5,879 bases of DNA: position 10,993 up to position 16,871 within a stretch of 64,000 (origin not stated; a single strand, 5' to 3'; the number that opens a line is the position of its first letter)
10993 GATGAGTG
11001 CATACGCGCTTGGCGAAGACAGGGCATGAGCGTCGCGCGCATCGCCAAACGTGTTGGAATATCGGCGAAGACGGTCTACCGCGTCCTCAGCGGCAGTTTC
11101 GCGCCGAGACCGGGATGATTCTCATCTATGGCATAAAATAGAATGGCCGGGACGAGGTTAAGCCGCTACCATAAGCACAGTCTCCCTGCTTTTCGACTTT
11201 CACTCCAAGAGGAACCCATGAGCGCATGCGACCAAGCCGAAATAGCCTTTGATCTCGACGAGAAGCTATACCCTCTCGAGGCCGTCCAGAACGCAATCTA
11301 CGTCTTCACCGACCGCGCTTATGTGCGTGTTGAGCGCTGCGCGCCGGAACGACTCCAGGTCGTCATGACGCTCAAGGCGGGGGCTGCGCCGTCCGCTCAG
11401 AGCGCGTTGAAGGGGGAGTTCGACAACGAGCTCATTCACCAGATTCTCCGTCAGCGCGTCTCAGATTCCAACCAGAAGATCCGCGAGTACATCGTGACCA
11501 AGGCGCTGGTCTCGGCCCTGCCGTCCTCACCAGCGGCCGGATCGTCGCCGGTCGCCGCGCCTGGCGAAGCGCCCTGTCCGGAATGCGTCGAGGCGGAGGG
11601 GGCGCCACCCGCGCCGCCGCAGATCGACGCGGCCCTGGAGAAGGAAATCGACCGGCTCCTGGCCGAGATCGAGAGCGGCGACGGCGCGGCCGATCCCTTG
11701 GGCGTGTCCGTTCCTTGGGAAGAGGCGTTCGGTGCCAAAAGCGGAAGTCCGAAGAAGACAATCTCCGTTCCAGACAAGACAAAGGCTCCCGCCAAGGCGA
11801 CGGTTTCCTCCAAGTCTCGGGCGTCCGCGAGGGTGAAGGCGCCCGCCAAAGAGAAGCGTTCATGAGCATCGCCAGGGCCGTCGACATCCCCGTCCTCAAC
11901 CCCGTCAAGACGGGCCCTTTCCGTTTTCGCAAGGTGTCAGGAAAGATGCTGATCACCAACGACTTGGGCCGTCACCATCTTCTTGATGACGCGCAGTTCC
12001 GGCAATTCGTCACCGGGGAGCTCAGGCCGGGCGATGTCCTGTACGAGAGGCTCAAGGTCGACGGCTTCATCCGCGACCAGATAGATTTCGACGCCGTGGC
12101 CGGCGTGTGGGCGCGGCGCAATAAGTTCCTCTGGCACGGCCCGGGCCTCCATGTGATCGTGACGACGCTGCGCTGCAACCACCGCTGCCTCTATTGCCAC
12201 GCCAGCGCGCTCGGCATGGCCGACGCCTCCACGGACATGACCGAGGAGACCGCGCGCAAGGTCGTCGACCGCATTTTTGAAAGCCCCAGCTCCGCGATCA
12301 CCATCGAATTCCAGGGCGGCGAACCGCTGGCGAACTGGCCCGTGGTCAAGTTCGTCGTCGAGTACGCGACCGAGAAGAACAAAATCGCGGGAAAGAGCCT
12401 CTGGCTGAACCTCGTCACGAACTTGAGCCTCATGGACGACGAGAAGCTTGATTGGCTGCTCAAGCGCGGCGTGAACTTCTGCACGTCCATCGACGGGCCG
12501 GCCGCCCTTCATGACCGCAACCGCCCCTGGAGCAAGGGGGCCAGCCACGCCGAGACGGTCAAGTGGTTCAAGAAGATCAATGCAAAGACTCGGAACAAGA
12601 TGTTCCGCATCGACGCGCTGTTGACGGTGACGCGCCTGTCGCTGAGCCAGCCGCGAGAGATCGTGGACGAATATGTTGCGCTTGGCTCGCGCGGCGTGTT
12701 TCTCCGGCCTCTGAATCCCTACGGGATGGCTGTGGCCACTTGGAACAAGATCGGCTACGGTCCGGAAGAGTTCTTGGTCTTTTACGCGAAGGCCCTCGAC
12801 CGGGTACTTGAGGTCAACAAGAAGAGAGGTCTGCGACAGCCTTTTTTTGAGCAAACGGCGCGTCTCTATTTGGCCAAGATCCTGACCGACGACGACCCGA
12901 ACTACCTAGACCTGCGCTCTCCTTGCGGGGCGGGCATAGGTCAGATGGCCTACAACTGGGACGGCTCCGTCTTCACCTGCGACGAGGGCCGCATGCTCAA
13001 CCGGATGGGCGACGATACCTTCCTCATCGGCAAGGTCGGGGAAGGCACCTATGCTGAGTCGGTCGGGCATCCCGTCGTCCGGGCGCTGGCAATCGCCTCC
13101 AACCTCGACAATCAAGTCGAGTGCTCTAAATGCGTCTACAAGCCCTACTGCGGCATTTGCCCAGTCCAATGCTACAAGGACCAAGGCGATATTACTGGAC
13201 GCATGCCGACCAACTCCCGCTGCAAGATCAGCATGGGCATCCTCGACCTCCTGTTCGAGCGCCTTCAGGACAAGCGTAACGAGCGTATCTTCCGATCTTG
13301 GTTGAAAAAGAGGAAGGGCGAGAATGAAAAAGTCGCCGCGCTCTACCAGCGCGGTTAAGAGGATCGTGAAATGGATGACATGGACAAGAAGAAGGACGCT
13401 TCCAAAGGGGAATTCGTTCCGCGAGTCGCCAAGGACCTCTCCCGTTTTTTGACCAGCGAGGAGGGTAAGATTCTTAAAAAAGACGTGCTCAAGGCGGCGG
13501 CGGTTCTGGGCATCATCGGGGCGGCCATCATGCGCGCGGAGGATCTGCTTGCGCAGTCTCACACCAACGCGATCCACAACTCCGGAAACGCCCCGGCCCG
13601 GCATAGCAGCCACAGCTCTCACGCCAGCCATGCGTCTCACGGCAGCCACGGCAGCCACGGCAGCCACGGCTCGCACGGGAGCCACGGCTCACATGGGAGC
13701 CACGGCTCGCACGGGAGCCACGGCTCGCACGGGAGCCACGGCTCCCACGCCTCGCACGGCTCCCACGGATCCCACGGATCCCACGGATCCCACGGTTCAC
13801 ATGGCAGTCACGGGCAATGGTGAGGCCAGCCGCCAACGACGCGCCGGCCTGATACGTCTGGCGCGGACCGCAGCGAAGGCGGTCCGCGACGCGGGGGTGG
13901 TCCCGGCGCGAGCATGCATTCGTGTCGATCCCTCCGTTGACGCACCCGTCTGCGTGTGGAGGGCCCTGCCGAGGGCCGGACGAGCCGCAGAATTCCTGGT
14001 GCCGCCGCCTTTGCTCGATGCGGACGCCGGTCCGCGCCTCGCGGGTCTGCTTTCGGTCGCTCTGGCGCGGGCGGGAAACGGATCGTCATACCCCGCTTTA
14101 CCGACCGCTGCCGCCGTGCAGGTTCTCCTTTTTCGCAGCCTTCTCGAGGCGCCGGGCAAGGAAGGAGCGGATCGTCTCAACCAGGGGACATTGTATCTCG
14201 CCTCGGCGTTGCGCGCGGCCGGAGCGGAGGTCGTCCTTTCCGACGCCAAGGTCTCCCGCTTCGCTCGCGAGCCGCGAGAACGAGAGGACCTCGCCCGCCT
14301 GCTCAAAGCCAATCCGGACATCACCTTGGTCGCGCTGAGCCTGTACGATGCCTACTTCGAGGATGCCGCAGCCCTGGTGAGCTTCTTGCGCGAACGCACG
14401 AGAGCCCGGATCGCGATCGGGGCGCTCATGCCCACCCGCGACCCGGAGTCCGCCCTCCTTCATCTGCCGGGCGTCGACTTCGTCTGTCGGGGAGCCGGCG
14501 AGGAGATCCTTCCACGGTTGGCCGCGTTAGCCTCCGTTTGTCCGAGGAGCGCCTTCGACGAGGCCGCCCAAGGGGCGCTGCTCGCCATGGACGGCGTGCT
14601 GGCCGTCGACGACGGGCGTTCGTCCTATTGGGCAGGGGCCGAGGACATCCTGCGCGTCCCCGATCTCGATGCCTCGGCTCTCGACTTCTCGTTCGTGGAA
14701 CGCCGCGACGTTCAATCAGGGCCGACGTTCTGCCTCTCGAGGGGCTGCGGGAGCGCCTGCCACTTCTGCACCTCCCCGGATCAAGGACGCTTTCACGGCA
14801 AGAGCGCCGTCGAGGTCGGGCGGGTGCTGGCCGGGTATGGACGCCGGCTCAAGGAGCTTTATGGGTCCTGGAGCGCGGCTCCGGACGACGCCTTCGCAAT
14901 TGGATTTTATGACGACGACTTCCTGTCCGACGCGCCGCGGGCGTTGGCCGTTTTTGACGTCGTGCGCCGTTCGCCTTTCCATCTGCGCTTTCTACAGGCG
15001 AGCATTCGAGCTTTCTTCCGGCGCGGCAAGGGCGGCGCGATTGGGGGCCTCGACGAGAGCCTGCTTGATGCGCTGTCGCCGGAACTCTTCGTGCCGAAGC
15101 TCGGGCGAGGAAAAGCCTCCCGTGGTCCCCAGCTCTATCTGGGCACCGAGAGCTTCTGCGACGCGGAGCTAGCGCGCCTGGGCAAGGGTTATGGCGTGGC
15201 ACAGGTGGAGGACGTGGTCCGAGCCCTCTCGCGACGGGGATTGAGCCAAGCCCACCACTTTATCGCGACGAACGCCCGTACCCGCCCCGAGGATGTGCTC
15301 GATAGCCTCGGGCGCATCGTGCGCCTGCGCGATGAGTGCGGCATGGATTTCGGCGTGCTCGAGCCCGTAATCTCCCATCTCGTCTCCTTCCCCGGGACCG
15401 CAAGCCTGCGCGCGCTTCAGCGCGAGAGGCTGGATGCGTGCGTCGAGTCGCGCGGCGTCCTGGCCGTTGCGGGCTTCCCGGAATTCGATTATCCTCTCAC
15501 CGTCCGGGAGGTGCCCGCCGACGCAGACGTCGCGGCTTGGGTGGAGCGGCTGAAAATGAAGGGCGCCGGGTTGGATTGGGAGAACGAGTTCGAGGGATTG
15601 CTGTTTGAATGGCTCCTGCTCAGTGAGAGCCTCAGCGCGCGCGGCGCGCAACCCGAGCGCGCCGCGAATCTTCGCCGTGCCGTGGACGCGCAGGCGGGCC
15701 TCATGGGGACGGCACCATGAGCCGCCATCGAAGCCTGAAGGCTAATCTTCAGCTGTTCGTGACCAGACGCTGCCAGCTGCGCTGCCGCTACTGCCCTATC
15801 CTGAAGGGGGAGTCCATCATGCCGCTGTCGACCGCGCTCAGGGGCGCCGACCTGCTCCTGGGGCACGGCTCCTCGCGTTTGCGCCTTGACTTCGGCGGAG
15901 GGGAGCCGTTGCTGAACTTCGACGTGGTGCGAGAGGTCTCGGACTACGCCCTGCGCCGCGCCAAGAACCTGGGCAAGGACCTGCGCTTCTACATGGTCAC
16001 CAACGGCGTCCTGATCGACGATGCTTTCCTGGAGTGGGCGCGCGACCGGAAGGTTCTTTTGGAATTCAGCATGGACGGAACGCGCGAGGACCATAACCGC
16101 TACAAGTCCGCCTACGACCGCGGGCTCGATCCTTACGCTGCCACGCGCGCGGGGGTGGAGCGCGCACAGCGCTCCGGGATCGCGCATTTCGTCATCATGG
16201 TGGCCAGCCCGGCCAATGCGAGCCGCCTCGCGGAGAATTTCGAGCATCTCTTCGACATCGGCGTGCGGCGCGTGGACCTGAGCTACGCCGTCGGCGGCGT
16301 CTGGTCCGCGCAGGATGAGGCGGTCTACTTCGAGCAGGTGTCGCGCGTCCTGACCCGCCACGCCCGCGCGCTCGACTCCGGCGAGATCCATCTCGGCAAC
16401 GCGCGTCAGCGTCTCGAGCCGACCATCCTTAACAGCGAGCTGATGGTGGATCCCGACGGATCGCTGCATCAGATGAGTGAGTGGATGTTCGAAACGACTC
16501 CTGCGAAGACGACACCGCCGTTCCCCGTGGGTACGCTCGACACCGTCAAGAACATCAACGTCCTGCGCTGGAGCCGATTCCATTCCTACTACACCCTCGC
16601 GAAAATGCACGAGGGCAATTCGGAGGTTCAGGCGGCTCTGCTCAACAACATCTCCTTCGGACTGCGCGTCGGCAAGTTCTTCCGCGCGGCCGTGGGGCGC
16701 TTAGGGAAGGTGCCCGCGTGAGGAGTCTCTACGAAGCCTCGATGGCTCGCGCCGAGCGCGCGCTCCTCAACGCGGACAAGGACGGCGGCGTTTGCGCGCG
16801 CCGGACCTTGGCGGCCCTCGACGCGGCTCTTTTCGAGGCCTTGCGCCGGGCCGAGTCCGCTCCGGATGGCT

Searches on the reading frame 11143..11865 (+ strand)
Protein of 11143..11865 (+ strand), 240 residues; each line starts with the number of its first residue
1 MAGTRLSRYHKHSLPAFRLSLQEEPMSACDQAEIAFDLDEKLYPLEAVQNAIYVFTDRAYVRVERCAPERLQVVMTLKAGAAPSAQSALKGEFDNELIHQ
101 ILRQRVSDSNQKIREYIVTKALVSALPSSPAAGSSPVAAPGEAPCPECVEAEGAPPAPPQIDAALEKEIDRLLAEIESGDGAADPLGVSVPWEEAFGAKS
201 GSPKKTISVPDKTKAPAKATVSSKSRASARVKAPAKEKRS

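Call 79: search_protein_families(library=ncbifam, proteins=[window:11143-11865:+], max_evalue=1e-8)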
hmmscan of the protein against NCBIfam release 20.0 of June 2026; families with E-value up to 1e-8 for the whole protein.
window:11143-11865:+ (240 aa): 1 family
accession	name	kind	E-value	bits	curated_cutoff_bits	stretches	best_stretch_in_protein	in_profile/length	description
TIGR03976.1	chp_LLNDYxLRE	equivalog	2.4e-16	59.9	50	1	38-125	1-87/90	His-Xaa-Ser system protein HxsD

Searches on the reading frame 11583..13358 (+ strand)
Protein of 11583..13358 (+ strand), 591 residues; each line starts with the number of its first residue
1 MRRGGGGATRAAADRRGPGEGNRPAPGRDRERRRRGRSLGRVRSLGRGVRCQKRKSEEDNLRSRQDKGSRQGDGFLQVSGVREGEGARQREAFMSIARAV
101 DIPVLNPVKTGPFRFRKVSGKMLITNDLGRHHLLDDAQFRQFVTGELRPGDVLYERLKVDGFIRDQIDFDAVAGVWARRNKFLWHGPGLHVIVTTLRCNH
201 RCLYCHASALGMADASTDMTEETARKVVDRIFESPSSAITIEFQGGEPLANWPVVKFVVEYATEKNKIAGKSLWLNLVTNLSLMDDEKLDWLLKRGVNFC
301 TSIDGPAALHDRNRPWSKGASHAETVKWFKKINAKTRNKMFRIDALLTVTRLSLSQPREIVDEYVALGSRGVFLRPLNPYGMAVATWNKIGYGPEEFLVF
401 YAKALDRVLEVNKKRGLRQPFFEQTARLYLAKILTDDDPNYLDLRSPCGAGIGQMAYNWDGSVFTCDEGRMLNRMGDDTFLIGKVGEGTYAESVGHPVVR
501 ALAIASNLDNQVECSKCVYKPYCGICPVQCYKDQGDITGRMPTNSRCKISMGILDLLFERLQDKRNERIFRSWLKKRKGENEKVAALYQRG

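Call 41: search_protein_families(library=ncbifam, proteins=[window:11583-13358:+], max_evalue=0.00001)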
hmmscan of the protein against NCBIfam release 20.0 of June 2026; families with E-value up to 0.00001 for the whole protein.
window:11583-13358:+ (591 aa): 51 families (the best 25 are shown)
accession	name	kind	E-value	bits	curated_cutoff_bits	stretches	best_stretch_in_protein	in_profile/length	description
TIGR03978.1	rSAM_paired_1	equivalog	4.2e-153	510.5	370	1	112-574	3-466/466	His-Xaa-Ser system radical SAM maturase HxsB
TIGR04064.1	rSAM_nif11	equivalog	1e-34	120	518.7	1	193-549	83-421/459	nif11-like peptide radical SAM maturase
TIGR03974.1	rSAM_six_Cys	equivalog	7e-31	107.6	425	1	196-541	105-431/451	thioether cross-link-forming SCIFF peptide maturase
TIGR03906.1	quino_hemo_SAM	equivalog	3.9e-30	104.9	453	1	192-327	98-235/467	quinohemoprotein amine dehydrogenase maturation protein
NF047865.1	rSAM_PapB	equivalog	2.7e-29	102.5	340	1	194-536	9-326/330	PapB family radical SAM/SPASM ranthipeptide maturase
NF040492.1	not_ScfB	exception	4.8e-29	101.5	855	1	197-549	104-436/450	ScfB-related radical SAM/SPASM orphan maturase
TIGR04068.1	rSAM_ocin_clost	equivalog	6.1e-29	101.2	500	1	189-548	85-440/462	Cys-rich peptide radical SAM maturase CcpM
NF035951.1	rSAM_RumMC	equivalog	9.4e-22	77.3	720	1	194-321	118-247/510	RumMC family radical SAM sactipeptide maturase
TIGR03942.1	sulfatase_rSAM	equivalog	2.4e-21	76.2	349.45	1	194-536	7-334/363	anaerobic sulfatase maturase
NF038107.1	rSAM_NF038107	equivalog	1.4e-18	66.9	600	1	163-339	61-242/444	Cys-every-fifth radical SAM/SPASM peptide maturase CefB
TIGR04163.1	rSAM_cobopep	equivalog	1.9e-18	66.4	375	1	194-537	70-398/428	peptide-modifying radical SAM enzyme CbpB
TIGR04280.1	geopep_mat_rSAM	hypoth_equivalog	2.2e-18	66.5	400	1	191-325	87-222/428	geopeptide radical SAM maturase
TIGR04083.1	rSAM_pep_methan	hypoth_equivalog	3.6e-18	65.6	300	1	191-564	3-346/376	TIGR04083 family peptide-modifying radical SAM enzyme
NF041298.1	rSAM_mat_DynA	equivalog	6e-18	64.9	450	1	191-540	4-335/356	dynobactin maturation radical SAM/SPASM protein DynA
NF038170.1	lachnocin_rSAM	equivalog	2.9e-15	56.1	550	1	193-342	81-232/440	lachnocin radical SAM maturase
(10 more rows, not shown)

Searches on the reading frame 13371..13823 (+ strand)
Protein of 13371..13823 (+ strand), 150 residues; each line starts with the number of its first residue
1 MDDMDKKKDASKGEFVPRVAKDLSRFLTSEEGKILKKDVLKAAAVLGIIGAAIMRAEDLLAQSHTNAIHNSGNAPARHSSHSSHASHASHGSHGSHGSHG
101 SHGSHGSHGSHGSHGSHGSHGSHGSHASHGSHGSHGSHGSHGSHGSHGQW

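Call 41: search_protein_families(library=ncbifam, proteins=[window:13371-13823:+], max_evalue=0.00001)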
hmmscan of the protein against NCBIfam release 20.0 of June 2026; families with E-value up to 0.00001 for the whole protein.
window:13371-13823:+ (150 aa): 5 families
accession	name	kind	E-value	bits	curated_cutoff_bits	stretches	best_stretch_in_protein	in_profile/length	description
NF038313.3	HisXaaSer_A4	exception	1.7e-32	112.1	55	2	16-113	2-92/93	His-Xaa-Ser repeat protein HxsA4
NF038329.2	gly_rich_SclB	equivalog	5.5e-10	38.7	325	1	90-146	158-214/442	LPXTG-anchored collagen-like adhesin Scl2/SclB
NF038309.1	HisXaaSer_A3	equivalog_domain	1.3e-09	37.7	65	0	17-111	3-79/81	His-Xaa-Ser repeat protein HxsA3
NF038330.1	adhesin_SclA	exception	7.3e-09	35.7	400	1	89-146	112-169/405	LPXTG-anchored collagen-like adhesin Scl1/SclA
NF046116.1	adhesin_Lcl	equivalog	3.9e-07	29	500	1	86-147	67-128/431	collagen-like adhesin Lcl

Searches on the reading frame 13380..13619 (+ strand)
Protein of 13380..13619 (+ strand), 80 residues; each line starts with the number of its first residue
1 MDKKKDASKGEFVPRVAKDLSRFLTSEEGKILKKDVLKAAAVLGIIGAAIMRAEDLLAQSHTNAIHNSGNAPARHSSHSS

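Call 49: find_related_loci(query=A3, collection=metagenome_contigs, flank=10000)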
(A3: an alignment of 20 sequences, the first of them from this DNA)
Query A3 (80 aa) in metagenome_contigs; peptide patterns used: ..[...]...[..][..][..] (x = any residue, [..] = any of these).
467 stretches matched a pattern; 254 encode a relative of the query (tblastn E <= 1e-3); the best 80 are kept; 80 distinct loci.
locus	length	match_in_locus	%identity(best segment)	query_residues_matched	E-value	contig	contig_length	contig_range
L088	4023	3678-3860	80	11-70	2e-30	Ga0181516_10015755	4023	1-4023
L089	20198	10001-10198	71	11-75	2e-29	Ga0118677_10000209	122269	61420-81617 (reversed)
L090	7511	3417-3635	63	9-75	1e-29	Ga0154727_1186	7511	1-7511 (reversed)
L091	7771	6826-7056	73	1-72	1e-29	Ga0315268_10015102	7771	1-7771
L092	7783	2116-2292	78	11-69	3e-29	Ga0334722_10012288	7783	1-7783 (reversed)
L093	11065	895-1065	89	12-67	8e-29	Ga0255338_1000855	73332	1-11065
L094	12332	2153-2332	75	11-70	2e-28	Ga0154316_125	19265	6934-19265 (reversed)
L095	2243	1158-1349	70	11-74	1e-28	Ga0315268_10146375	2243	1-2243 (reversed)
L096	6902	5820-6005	76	8-69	1e-28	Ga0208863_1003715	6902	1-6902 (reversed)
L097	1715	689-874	76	8-69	1e-28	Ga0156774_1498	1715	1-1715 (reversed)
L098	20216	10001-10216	73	2-71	1e-27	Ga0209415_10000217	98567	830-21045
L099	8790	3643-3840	73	5-69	4e-27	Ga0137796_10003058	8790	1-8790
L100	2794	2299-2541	63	1-76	7e-27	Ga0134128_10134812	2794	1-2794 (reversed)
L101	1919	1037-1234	73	3-67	2e-26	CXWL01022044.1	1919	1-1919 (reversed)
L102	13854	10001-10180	72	11-69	3e-26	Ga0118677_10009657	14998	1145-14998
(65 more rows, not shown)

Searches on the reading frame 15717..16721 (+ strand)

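Call 41: search_protein_families(library=ncbifam, proteins=[window:15717-16721:+], max_evalue=0.00001)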
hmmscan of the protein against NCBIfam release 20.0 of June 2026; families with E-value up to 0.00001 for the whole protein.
window:15717-16721:+ (334 aa): 35 families (the best 25 are shown)
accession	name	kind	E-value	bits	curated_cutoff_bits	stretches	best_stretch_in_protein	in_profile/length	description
NF047865.1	rSAM_PapB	equivalog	3.1e-32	112.1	340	1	10-223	4-220/330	PapB family radical SAM/SPASM ranthipeptide maturase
TIGR04064.1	rSAM_nif11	equivalog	1.2e-26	93.4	518.7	1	9-202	78-274/459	nif11-like peptide radical SAM maturase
TIGR03974.1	rSAM_six_Cys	equivalog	7.5e-24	84.4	425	1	6-208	95-301/451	thioether cross-link-forming SCIFF peptide maturase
TIGR03978.1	rSAM_paired_1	equivalog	3.6e-23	82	370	1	13-156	87-234/466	His-Xaa-Ser system radical SAM maturase HxsB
TIGR04068.1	rSAM_ocin_clost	equivalog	2.2e-22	79.6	500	1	10-131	85-213/462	Cys-rich peptide radical SAM maturase CcpM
TIGR03906.1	quino_hemo_SAM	equivalog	2.5e-20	72.6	453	1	11-143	96-234/467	quinohemoprotein amine dehydrogenase maturation protein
TIGR04115.1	rSAM_Cxxx_rpt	equivalog_domain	1.3e-19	70.9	350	1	13-210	6-215/359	radical SAM peptide maturase, CXXX-repeat target family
NF040492.1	not_ScfB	exception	2.1e-17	63.2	855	1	11-187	97-281/450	ScfB-related radical SAM/SPASM orphan maturase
NF038170.1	lachnocin_rSAM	equivalog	2.3e-14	53.1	550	1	10-188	77-266/440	lachnocin radical SAM maturase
TIGR03942.1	sulfatase_rSAM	equivalog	2.6e-12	46.5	349.45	1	16-186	8-184/363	anaerobic sulfatase maturase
TIGR04280.1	geopep_mat_rSAM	hypoth_equivalog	2.1e-11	43.4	400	1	8-130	83-211/428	geopeptide radical SAM maturase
TIGR04148.1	GG_samocin_CFB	equivalog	6.8e-11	42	300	1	54-126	78-148/411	radical SAM peptide maturase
NF041718.1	rSAM_phane_AMC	equivalog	1.1e-10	41.1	425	1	11-189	8-186/362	cyclophane-forming radical SAM peptide maturase AmcB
NF041707.1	rSAM_YhhB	equivalog_domain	1.3e-10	40.7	445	1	15-188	8-192/369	cyclophane-forming radical SAM/SPASM peptide maturase YhhB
NF035951.1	rSAM_RumMC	equivalog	1e-09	37.6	720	1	11-133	114-243/510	RumMC family radical SAM sactipeptide maturase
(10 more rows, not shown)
